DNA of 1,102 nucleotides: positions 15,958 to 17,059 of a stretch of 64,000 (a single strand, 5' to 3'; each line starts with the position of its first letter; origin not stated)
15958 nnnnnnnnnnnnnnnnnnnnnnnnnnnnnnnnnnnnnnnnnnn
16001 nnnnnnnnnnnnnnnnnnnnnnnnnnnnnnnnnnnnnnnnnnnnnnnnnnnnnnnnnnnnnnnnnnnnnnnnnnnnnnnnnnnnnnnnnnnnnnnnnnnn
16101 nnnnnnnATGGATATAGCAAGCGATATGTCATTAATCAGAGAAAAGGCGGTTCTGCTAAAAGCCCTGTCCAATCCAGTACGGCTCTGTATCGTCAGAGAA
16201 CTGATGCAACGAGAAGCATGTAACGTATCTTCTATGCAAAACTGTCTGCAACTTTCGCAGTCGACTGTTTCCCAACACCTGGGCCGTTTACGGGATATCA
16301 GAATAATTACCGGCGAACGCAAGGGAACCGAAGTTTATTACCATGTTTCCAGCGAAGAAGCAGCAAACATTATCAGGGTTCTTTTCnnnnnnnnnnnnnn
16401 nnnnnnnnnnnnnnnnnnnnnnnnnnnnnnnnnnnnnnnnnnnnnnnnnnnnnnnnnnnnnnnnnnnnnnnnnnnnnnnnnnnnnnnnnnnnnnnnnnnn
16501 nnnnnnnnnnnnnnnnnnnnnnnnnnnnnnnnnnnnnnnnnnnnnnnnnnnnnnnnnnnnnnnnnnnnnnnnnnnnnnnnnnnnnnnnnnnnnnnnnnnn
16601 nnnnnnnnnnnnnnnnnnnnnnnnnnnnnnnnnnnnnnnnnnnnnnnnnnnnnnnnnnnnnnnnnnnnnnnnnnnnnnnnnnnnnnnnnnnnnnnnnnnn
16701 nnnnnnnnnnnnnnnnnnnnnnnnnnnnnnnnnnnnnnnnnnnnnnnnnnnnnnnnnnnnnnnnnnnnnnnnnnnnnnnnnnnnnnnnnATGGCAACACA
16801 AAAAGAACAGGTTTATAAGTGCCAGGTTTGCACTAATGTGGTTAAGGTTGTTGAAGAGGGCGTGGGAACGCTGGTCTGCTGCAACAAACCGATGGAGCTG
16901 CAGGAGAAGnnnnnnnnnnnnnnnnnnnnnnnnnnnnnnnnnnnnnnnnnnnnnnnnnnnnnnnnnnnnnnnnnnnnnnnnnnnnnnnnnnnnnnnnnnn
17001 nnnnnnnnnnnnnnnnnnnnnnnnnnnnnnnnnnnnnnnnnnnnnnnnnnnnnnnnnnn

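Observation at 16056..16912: ArsR, HesB/IscA-like selenoprotein (in-frame UGA) and desulforedoxin mini-operon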

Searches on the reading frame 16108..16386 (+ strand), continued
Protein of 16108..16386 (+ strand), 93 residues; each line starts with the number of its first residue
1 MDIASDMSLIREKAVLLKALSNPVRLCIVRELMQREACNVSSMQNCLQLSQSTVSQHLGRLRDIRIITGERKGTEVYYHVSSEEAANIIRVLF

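Call 93: search_protein_families(library=ncbifam, proteins=[L131:4360-6036:+], max_evalue=1e-20)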
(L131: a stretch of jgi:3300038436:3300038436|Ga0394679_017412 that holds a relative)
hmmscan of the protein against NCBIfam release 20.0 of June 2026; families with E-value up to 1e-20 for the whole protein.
L131:4360-6036:+ (558 aa): 17 families
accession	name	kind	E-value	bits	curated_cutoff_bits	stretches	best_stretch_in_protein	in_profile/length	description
TIGR03385.1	CoA_CoA_reduc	equivalog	9.1e-142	472.9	578.8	1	2-439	1-439/439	CoA-disulfide reductase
NF007123.0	PRK09564.1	equivalog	2.2e-107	359.5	458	1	1-442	1-443/444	CoA-disulfide reductase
NF010037.0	PRK13512.1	equivalog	8.1e-102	341.3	394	1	1-442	2-437/438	CoA-disulfide reductase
NF046103.1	NOXase_Strep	equivalog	5.9e-60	203.5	600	1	2-437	1-436/442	H2O-forming NADH oxidase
TIGR02374.1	nitri_red_nirB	equivalog_domain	5.1e-52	177.3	578.35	1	4-342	2-330/794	nitrite reductase large subunit NirB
NF045765.1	PhenlGlyoxDHPadH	equivalog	2.2e-47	161.9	475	1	4-343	6-338/416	NADH-dependent phenylglyoxylate dehydrogenase subunit epsilon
NF042949.2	3PPDioc_HcaD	equivalog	5.3e-46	157.1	450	1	2-319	3-310/386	3-phenylpropionate/cinnamic acid dioxygenase ferredoxin--NAD(+) reductase subunit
NF003437.0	PRK04965.1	equivalog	3.1e-44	151.5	392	1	2-287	4-278/378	NADH:flavorubredoxin reductase NorW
NF007286.0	PRK09754.1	equivalog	3.5e-36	124.8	447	1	3-321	6-313/400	phenylpropionate dioxygenase ferredoxin reductase subunit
NF041682.1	ant_diox_AndAa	equivalog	8.7e-33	113.6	650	1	3-322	6-317/406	anthranilate 1,2-dioxygenase system ferredoxin--NAD(+) reductase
NF011565.0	PRK14989.1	subfamily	3.9e-32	111.2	883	1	24-344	29-337/847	nitrite reductase large subunit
TIGR01350.1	lipoamide_DH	equivalog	4.9e-32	111.2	408.8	1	86-419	115-435/461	dihydrolipoyl dehydrogenase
TIGR02053.1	MerA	equivalog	6.5e-31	107.8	454.45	1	86-421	115-436/465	mercury(II) reductase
NF004943.0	PRK06292.2-1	equivalog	6.8e-27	94.3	432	1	86-420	114-437/456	dihydrolipoyl dehydrogenase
NF003585.0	PRK05249.1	equivalog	1.1e-25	90.2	465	1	86-394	121-414/464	Si-specific NAD(P)(+) transhydrogenase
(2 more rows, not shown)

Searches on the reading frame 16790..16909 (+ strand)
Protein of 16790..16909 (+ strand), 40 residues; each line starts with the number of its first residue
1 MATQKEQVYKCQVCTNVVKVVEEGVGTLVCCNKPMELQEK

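Call 6: search_protein_families(library=pfam, proteins=[window:16790-16909:+], max_evalue=0.01)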
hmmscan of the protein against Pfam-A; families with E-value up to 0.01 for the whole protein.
seq(40 aa): 1 family
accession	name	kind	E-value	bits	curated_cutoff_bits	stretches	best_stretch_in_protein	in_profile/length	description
PF06397.17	Desulfoferrod_N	-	5.7e-17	61.5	23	1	3-37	1-35/36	Desulfoferrodoxin, N-terminal domain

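Call 27: search_protein_families(library=ncbifam, proteins=[window:16790-16909:+], max_evalue=0.001)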
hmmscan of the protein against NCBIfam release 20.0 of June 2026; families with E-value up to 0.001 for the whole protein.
seq(40 aa): 2 families
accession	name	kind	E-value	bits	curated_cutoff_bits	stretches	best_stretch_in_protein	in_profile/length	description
TIGR00319.1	desulf_FeS4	domain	1.9e-16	59.4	36.05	1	3-35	2-34/34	desulfoferrodoxin FeS4 iron-binding domain-containing protein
TIGR00320.1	dfx_rbo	equivalog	1.2e-12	48.1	146.9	1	3-39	2-38/125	desulfoferrodoxin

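Call 61: search_solved_structures(query=window:16790-16909:+, max_evalue=0.01, show_alignments=2)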
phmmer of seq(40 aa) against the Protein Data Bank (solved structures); distinct sequences matched with E-value up to 0.01: 5.
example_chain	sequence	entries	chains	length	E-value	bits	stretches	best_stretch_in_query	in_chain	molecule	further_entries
2ji2_A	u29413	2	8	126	1e-09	40.5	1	4-38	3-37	Desulfoferrodoxin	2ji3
2ji1_A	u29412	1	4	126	1e-09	40.4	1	4-38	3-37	Desulfoferrodoxin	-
1vzg_A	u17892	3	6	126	1e-09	40.4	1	4-38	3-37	DESULFOFERRODOXIN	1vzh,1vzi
1cfw_A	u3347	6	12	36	1.7e-09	39.8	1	6-36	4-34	PROTEIN (DESULFOREDOXIN) | DESULFOREDOXIN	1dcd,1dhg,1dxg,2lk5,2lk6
1dfx_A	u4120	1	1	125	1.9e-05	27.5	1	7-36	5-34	DESULFOFERRODOXIN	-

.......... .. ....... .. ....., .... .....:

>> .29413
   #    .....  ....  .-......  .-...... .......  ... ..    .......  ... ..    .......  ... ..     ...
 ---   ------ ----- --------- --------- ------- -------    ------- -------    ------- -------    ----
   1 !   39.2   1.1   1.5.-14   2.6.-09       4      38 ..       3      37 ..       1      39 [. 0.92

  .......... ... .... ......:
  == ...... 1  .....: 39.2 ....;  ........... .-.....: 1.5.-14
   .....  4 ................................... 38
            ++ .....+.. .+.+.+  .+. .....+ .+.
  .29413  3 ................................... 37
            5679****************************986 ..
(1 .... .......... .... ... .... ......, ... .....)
